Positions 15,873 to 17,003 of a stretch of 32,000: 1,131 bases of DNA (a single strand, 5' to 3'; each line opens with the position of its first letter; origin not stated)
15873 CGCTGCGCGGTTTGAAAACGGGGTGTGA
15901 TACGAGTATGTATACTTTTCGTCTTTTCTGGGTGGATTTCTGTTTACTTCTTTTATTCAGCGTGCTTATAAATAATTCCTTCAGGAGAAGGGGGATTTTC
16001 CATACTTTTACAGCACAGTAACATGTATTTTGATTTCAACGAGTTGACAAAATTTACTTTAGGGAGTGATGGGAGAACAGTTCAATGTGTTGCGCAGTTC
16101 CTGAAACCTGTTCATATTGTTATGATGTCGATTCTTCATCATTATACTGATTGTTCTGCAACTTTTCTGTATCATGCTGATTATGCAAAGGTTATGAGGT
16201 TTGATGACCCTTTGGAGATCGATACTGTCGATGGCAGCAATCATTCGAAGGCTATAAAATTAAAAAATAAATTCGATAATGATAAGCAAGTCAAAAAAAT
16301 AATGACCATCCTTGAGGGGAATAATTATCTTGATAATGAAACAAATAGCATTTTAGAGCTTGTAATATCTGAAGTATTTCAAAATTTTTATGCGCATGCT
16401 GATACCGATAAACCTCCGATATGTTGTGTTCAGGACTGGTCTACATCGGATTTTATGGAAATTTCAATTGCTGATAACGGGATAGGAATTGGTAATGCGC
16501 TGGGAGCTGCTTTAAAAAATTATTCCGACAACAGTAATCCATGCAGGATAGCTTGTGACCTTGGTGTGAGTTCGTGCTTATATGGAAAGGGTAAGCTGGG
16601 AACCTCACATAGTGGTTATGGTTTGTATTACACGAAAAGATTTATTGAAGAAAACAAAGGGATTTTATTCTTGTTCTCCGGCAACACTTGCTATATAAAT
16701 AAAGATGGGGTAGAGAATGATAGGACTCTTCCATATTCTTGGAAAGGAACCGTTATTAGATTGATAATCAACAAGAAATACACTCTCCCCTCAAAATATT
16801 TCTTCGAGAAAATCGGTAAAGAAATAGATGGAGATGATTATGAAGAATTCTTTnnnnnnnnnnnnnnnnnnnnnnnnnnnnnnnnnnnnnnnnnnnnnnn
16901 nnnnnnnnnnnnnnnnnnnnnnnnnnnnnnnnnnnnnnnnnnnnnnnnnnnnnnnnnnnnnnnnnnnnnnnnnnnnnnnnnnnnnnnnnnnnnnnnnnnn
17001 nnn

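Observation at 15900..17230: AT-rich 1.3-kb islet with an orphan GHKL ATPase + STAS-like (DUF4325-type) overlapping gene pair: candidate undescribed two-gene partner-switch or conflict module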

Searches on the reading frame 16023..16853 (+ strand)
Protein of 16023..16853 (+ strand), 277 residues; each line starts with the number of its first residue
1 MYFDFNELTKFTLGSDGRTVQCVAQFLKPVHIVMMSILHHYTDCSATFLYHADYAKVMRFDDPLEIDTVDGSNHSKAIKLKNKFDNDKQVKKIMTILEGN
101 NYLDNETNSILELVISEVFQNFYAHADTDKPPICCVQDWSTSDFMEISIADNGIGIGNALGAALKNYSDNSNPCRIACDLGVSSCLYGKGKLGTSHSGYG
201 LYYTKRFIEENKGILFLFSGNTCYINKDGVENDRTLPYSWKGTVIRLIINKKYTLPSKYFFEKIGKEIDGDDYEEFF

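Call 3: search_protein_families(library=pfam, proteins=[window:16023-16853:+], max_evalue=1)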
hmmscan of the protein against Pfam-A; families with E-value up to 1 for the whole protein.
window:16023-16853:+ (277 aa): 2 families
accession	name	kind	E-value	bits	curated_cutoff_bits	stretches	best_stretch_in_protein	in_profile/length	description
PF13581.12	HATPase_c_2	-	0.00015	22.2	27.4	1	93-208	11-109/127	Histidine kinase-like ATPase domain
PF02518.31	HATPase_c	-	0.0033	18.3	26.4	1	110-211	5-87/111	Histidine kinase-, DNA gyrase B-, and HSP90-like ATPase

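Call 4: search_protein_families(library=padloc, proteins=[window:16023-16853:+], max_evalue=1)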
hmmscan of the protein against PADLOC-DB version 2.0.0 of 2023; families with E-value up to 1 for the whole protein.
window:16023-16853:+ (277 aa): 1 family
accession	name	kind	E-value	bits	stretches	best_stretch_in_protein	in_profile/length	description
PDLC02567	DrmA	-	0.0002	16.5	1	109-234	138-255/1750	DrmA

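Call 5: search_protein_families(library=ncbifam, proteins=[window:16023-16853:+], max_evalue=1)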
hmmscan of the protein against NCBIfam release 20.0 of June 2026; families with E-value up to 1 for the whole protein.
window:16023-16853:+ (277 aa): 3 families
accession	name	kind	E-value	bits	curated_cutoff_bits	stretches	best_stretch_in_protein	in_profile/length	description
NF052443.1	SensHisKinMctS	equivalog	0.013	13.9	700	1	79-158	328-404/457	two-component system sensor histidine kinase MctS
TIGR01925.2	spIIAB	equivalog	0.039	13.9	135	1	111-171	38-99/137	anti-sigma F factor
NF008184.0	PRK10935.1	equivalog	0.18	10.4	553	1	114-158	475-517/565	nitrate/nitrite two-component system sensor histidine kinase NarQ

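Call 6: find_homologous_proteins(query=window:16023-16853:+)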
Query window:16023-16853:+ (277 aa): 35 proteins with E <= 0.001 among 417 candidates.
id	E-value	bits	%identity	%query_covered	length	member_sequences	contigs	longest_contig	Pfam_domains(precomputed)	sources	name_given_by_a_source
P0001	2.1e-188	642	100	100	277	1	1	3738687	-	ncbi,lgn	ncbi:MAG: hypothetical protein ACL93V_12995 [Candidatus Electrothrix sp. YB6]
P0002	2.2e-123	429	72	94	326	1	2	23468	PF14213.12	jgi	jgi:hypothetical protein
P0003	5.1e-120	418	73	89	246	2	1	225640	-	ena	-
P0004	2.6e-106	373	59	100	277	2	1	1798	PF02518.32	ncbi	-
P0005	1.1e-104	368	57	100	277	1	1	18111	PF13581.13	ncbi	-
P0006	3.6e-103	363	58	100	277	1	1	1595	-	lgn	-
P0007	1.0e-101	358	58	100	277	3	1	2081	-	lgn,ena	-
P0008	8.9e-101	355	56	100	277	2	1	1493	PF13581.13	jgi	jgi:anti-sigma regulatory factor (Ser/Thr protein kinase)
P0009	2.5e-100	353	57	100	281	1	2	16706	-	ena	-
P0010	9.9e-100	351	56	100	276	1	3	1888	-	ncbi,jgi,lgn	-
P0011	2.2e-99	350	55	99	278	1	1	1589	-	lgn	-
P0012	3.1e-99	350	55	100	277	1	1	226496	-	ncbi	-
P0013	3.2e-99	350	56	100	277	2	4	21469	PF13581.13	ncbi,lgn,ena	ncbi:MAG: ATP-binding protein [Sulfurimonas sp.]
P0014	7.8e-99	349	55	100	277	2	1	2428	-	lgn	-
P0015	9.8e-99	348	54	100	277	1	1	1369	PF13581.13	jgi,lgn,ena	-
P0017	6.4e-96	339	70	75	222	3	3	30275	-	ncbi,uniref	ncbi:hypothetical protein [Candidatus Electrothrix sp.]|uniref:hypothetical protein n=1 Tax=Candidat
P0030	4.9e-70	254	49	99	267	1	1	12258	-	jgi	jgi:anti-sigma regulatory factor (Ser/Thr protein kinase)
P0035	8.8e-45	171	43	84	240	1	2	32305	PF13581.13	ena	-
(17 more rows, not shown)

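Call 8: find_encoding_contigs(protein=P0012, flank=8000, max_places=3)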
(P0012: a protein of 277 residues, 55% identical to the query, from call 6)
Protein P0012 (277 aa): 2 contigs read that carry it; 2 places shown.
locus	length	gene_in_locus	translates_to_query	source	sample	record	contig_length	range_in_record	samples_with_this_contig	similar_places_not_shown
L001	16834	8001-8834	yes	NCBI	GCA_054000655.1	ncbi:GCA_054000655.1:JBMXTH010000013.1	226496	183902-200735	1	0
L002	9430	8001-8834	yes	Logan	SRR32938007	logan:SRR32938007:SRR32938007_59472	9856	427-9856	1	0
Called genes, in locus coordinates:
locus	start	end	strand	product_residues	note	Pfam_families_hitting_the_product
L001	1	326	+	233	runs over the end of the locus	PF25087:GMPPB_C (faint), PF00132:Hexapep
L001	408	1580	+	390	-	PF00155:Aminotran_1_2, PF01041:DegT_DnrJ_EryC1 (weak)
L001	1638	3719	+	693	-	PF01734:Patatin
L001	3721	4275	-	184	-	-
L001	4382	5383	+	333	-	PF03372:Exo_endo_phos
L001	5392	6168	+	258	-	PF01416:PseudoU_synth_1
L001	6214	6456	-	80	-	-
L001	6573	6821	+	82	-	-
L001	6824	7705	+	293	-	PF00849:PseudoU_synth_2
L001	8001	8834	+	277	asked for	-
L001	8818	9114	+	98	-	PF14213:DUF4325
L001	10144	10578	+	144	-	-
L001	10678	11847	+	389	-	PF13676:TIR_2, PF13424:TPR_12 (faint), PF13431:TPR_17 (faint), PF00515:TPR_1 (faint), PF07719:TPR_2 (faint), PF13181:TPR_8 (faint), PF13414:TPR_11 (weak), PF02810:SEC-C, +2 more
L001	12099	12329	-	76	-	-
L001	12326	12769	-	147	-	PF13470:PIN_3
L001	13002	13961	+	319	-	-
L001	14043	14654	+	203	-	PF11496:HDA2-3 (weak), PF00271:Helicase_C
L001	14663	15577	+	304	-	PF03547:Mem_trans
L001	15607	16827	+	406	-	PF03435:Sacchrp_dh_NADP, PF16653:Sacchrp_dh_C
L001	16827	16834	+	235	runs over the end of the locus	PF09365:DUF2461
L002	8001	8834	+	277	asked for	-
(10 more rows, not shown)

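Call 9: find_encoding_contigs(protein=P0013, flank=8000, max_places=4)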
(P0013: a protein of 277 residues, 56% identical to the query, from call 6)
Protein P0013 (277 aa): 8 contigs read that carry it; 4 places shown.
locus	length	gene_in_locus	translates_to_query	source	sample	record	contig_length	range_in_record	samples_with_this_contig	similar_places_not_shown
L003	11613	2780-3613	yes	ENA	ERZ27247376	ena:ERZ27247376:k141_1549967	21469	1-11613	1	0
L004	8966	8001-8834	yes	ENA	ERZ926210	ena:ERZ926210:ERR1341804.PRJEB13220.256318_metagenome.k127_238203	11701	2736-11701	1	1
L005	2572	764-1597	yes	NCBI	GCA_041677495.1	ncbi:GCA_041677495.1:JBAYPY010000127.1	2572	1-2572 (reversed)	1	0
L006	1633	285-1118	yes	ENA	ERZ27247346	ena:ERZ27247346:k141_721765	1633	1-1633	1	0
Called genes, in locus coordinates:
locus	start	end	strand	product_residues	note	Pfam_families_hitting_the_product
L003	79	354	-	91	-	PF09360:zf-CDGSH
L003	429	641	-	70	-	-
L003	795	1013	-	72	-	PF00313:CSD, PF08206:OB_RNB (weak)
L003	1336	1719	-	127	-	-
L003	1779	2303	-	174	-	PF01661:Macro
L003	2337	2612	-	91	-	PF12844:HTH_19, PF13560:HTH_31, PF01381:HTH_3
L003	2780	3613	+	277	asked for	PF13581:HATPase_c_2 (weak)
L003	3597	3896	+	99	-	PF14213:DUF4325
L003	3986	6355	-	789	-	PF02463:SMC_N, PF13304:AAA_21 (faint), PF13476:AAA_23, PF13555:AAA_29, PF02463:SMC_N (weak)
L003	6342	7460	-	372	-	PF00149:Metallophos, PF12850:Metallophos_2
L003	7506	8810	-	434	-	PF00483:NTP_transferase, PF01128:IspD (weak), PF12804:NTP_transf_3, PF25087:GMPPB_C (faint), PF00132:Hexapep (weak), PF14602:Hexapep_2 (weak)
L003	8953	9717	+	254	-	PF20560:MotA_N (weak), PF01618:MotA_ExbB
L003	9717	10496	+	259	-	PF13677:MotB_plug, PF00691:OmpA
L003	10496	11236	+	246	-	PF00813:FliP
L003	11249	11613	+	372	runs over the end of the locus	PF05958:tRNA_U5-meth_tr, PF13847:Methyltransf_31 (faint), PF09445:Methyltransf_15, PF13649:Methyltransf_25 (weak)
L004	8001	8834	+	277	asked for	PF13581:HATPase_c_2 (weak)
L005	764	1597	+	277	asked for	PF13581:HATPase_c_2 (weak)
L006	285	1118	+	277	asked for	PF13581:HATPase_c_2 (weak)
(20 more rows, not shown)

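Call 10: find_encoding_contigs(protein=P0003, flank=8000, max_places=3)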
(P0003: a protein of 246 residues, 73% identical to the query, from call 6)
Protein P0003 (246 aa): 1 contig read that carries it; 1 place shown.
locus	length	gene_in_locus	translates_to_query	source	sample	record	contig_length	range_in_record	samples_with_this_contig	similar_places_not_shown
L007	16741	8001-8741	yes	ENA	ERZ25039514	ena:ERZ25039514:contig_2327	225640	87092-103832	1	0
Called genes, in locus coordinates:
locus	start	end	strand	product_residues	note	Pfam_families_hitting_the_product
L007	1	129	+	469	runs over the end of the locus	PF01656:CbiA, PF13500:AAA_26 (weak), PF07685:GATase_3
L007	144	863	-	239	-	-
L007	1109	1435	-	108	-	-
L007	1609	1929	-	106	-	-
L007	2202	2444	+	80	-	-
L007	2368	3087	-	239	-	-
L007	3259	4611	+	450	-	PF24389:ORC-CDC6-like (faint)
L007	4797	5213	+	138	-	-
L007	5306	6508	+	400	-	PF00089:Trypsin, PF13365:Trypsin_2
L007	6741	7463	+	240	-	PF13505:OMP_b-brl, PF03922:OmpW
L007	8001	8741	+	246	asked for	-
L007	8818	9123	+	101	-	PF14213:DUF4325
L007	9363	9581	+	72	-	-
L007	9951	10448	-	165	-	PF25159:DUF7826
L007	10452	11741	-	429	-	PF05201:GlutR_N, PF13241:NAD_binding_7 (faint), PF01488:Shikimate_DH, PF00745:GlutR_dimer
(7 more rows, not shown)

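Call 13: search_solved_structures(query=window:16023-16853:+, max_evalue=10, show_alignments=2)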
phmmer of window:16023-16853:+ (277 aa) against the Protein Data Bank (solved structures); distinct sequences matched with E-value up to 10: 1.
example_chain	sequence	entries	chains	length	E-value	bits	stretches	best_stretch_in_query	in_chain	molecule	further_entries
7ogp_D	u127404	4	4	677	0.42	13.1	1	15-83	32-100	PHIKZ074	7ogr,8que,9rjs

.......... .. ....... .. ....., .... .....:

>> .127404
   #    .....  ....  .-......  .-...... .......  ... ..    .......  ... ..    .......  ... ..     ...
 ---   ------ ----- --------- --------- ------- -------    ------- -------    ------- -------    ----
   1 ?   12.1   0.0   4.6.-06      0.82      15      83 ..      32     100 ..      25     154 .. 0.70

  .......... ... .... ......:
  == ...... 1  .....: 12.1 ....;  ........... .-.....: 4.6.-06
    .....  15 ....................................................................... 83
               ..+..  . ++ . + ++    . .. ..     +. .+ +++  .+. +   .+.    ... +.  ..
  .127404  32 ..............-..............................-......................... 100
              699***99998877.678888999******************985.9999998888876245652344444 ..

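Call 22: find_encoding_contigs(protein=P0017, flank=8000, max_places=4)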
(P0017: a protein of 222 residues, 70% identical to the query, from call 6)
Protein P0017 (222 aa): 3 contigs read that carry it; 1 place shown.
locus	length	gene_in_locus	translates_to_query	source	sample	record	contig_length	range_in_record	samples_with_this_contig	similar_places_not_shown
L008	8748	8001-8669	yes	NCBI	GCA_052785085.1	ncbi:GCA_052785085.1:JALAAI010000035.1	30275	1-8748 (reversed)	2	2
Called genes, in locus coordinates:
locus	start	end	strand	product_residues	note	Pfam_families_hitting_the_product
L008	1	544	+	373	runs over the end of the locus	PF00383:dCMP_cyt_deam_1, PF14437:MafB19-deam, PF01872:RibD_C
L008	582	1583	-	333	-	-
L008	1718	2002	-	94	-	PF00216:Bac_DNA_binding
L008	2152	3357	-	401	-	PF28597:T2SSF_N, PF00482:T2SSF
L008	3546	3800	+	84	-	PF20657:DUF6811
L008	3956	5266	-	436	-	PF03446:NAD_binding_2 (faint), PF03721:UDPG_MGDP_dh_N, PF03807:F420_oxidored (faint), PF00984:UDPG_MGDP_dh, PF03720:UDPG_MGDP_dh_C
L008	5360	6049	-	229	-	PF01168:Ala_racemase_N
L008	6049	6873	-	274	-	PF01026:TatD_DNase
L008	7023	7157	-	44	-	-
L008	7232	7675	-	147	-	-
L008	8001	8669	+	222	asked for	-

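Call 23: find_encoding_contigs(protein=P0002, flank=8000, max_places=3)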
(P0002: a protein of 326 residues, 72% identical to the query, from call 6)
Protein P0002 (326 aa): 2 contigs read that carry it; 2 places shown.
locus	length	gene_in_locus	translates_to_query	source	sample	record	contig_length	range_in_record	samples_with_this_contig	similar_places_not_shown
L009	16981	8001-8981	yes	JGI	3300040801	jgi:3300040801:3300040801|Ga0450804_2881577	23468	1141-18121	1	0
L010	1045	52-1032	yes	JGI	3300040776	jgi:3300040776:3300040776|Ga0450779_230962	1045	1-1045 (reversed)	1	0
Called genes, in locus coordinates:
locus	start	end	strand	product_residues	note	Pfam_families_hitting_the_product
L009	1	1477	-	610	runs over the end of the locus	PF03600:CitMHS, PF02080:TrkA_C, PF03600:CitMHS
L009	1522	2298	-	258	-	PF13175:AAA_15 (faint), PF00005:ABC_tran, PF13304:AAA_21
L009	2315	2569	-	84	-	PF05016:ParE_toxin (weak), PF06769:YoeB_toxin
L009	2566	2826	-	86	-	PF02604:PhdYeFM_antitox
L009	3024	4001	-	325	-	PF01695:IstB_IS21 (weak), PF02562:PhoH, PF13604:AAA_30, PF13245:AAA_19 (weak)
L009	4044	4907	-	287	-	PF13098:Thioredoxin_2 (faint), PF13462:Thioredoxin_4, PF01323:DSBA, PF13743:Thioredoxin_5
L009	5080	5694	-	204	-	-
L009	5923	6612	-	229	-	PF00717:Peptidase_S24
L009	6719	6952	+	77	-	-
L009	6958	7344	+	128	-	-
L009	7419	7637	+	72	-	-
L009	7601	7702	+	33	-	-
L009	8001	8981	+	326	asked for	PF14213:DUF4325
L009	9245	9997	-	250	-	PF08378:NERD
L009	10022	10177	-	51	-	-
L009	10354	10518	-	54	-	-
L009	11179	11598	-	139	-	PF07022:Phage_CI_repr (weak)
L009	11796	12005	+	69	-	-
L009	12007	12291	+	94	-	-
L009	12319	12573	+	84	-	-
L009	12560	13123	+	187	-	PF14386:DUF4417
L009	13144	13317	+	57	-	-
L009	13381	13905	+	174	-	-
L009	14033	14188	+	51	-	-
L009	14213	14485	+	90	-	-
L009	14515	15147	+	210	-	PF05857:TraX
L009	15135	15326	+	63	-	-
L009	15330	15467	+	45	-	-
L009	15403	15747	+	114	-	-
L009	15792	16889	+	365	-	-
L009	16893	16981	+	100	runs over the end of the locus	-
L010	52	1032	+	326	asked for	PF14213:DUF4325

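Call 26: find_related_loci(query=A1, collection=genome_contigs, flank=10000)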
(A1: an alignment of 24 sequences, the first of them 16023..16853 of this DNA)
Query A1 (277 aa) in genome_contigs; peptide patterns used: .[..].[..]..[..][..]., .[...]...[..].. (x = any residue, [..] = any of these).
77 stretches matched a pattern; 3 encode a relative of the query (tblastn E <= 1e-3); 3 distinct loci.
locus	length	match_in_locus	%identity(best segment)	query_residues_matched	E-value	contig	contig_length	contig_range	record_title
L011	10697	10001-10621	70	1-207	6e-101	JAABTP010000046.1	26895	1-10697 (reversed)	MAG: Desulfobulbaceae bacterium isolate S24.Bin023 NODE_47_length_26895_cov_13.403610, whole genome shotgun sequence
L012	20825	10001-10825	56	3-277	4e-98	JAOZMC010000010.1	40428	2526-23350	MAG: Arcobacteraceae bacterium isolate GMC3_bin_14 GMC3_88_length_40428_cov_13.318356, whole genome shotgun sequence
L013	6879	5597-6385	48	7-277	2e-86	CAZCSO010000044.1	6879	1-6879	MAG TPA_asm: uncultured Candidatus Izemoplasmatales bacterium isolate binchicken_co27_434 genome assembly, contig: NODE_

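Call 27: predict_structure(alignment_id=A1)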
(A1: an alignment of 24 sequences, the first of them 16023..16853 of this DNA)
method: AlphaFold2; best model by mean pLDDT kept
length: 277 residues; sequences in the alignment: 24
mean_pLDDT: 84.3   pTM: 0.86
mean pLDDT of the five models: 84.3, 83.8, 83.0, 81.7, 80.8
residues with pLDDT >= 90: 129; 70-90: 108; 50-70: 23; < 50: 17
segments of 3 or more residues with pLDDT < 50: 185-197, 274-277
pLDDT, mean of each block of 10 residues (from residue 1): 90 90 95 96 94 94 78 73 68 78 85 86 79 90 93 89 84 92 54 50 92 96 95 95 95 89 80 50
secondary structure, 60 per line:
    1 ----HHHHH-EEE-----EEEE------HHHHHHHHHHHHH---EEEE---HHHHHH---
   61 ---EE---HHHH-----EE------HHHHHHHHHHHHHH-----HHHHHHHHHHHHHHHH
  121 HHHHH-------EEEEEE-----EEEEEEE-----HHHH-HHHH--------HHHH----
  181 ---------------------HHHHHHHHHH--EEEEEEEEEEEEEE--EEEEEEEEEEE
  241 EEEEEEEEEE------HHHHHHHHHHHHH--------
elements in order: H5-9 E11-13 E19-22 H29-41 E45-48 H52-57 H69-72 H86-99 H105-125 E133-138 E144-150 H156-159 H161-164 H173-176 H202-211 E214-227 E230-250 H257-269

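Call 32: search_protein_representatives(alignment_id=A1)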
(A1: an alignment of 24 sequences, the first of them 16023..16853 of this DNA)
Query: 24 sequences, 272 profile positions. Proteins with E-value up to 0.001 (for the whole library): 3592; up to 1e-10: 725; up to 1e-30: 10. The best 150 are listed.
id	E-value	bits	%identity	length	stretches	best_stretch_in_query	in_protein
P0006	1.0e-132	458.0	-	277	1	1-272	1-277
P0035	4.2e-88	311.6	-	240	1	33-272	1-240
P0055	3.0e-38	148.2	-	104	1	33-136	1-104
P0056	2.4e-36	141.9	-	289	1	16-272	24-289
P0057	3.4e-35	138.2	-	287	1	15-271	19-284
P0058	3.3e-34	134.9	-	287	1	18-271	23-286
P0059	3.8e-33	131.4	-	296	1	15-269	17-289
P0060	3.2e-32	128.4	-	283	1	21-272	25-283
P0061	9.3e-32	126.9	-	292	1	22-247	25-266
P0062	1.2e-31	126.5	-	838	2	86-243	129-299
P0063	2.1e-30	122.4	-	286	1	21-258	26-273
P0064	2.1e-30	122.4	-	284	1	21-252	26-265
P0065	3.6e-30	121.7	-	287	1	8-261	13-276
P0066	3.6e-30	121.7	-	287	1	9-258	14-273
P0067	1.6e-29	119.5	-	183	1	101-271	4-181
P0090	1.1e-24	103.6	-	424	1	88-257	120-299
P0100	5.4e-23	98.1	-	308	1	24-268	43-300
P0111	2.6e-22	95.9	-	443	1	90-272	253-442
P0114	4.4e-22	95.2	-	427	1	18-264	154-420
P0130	1.2e-20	90.4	-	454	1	19-272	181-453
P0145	8.6e-20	87.6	-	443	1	98-270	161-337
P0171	8.7e-19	84.3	-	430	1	78-267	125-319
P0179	2.0e-18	83.2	-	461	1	41-272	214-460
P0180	2.1e-18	83.1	-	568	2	105-253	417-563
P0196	1.2e-17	80.6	-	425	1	70-262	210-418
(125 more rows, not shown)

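Call 33: fold_search(model_id=the predicted structure, library=pdb)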
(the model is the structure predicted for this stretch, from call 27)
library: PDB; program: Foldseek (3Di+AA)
matches with E <= 10: 891; with E <= 0.001: 58
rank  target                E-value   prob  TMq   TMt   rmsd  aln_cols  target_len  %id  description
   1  2hkj                  4.8e-05  1.00  0.31  0.21  11.1       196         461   14  Topoisomerase VI-B bound to radicicol (released 2006-08-29)
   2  5tvw_A                7.8e-05  0.99  0.27  0.15  12.4       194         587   13  Crystal structure of mitochondrial Hsp90 (TRAP1) with ATP in absence of Mg, hemi-hydrolyzed (released 2018-03-14)
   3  6rh0_A                9.3e-05  1.00  0.28  0.33   6.6       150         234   16  Revisiting pH-gated conformational switch. Complex HK853-RR468 pH 5.5 (released 2020-02-19)
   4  9a5d_A                1.1e-04  1.00  0.29  0.14   9.1       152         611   15  Integrative model of WALK-YYCH by crosslinking MS and deep learning (released 2024-09-18)
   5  4ipe_A                1.1e-04  0.98  0.26  0.14  14.2       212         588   13  Crystal structure of mitochondrial Hsp90 (TRAP1) with AMPPNP (released 2014-01-22)
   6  1z59                  1.1e-04  1.00  0.32  0.21  11.1       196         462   13  Topoisomerase VI-B, ADP-bound monomer form (released 2005-06-14)
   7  3dge_A                1.3e-04  1.00  0.29  0.34   6.3       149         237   15  Structure of a histidine kinase-response regulator complex reveals insights into Two-component signaling and a novel c (released 2009-07-07)
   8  4j0b_A                1.4e-04  0.97  0.26  0.14  13.2       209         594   16  Structure of mitochondrial Hsp90 (TRAP1) with ADP-BeF3 (released 2014-01-22)
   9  5tvu_A                1.5e-04  0.99  0.28  0.15  14.4       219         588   13  Crystal structure of mitochondrial Hsp90 (TRAP1) with ATP in absence of Mg (released 2018-03-14)
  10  7krj_A                1.5e-04  0.98  0.27  0.14  12.9       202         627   14  The GR-Maturation Complex: Glucocorticoid Receptor in complex with Hsp90 and co-chaperone p23 (released 2022-01-12)
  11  8ffw_B                1.6e-04  0.92  0.24  0.12  19.0       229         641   15  Cryo-EM structure of the GR-Hsp90-FKBP51 complex (released 2023-11-01)
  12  7exp_A                1.9e-04  0.98  0.27  0.15  13.4       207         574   11  Crystal structure of zebrafish TRAP1 with AMPPNP and MitoQ (released 2022-01-05)
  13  8ffv_A                1.9e-04  0.97  0.26  0.14  13.1       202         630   15  Cryo-EM structure of the GR-Hsp90-FKBP52 complex (released 2023-11-01)
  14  1mu5                  2.1e-04  0.99  0.29  0.19  11.8       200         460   14  Structure of topoisomerase subunit (released 2003-01-07)
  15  6kzz                  2.5e-04  0.99  0.30  0.40  12.8       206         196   11  Crystal structure of E.coli DNA gyrase B in complex with 2-oxo-1,2-dihydroquinoline derivative (released 2020-05-06)
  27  1l0o_A                5.1e-04  1.00  0.34  0.63   6.1       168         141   14  Crystal Structure of the Bacillus stearothermophilus Anti-Sigma Factor SpoIIAB with the Sporulation Sigma Factor Sigma (released 2002-04-03)
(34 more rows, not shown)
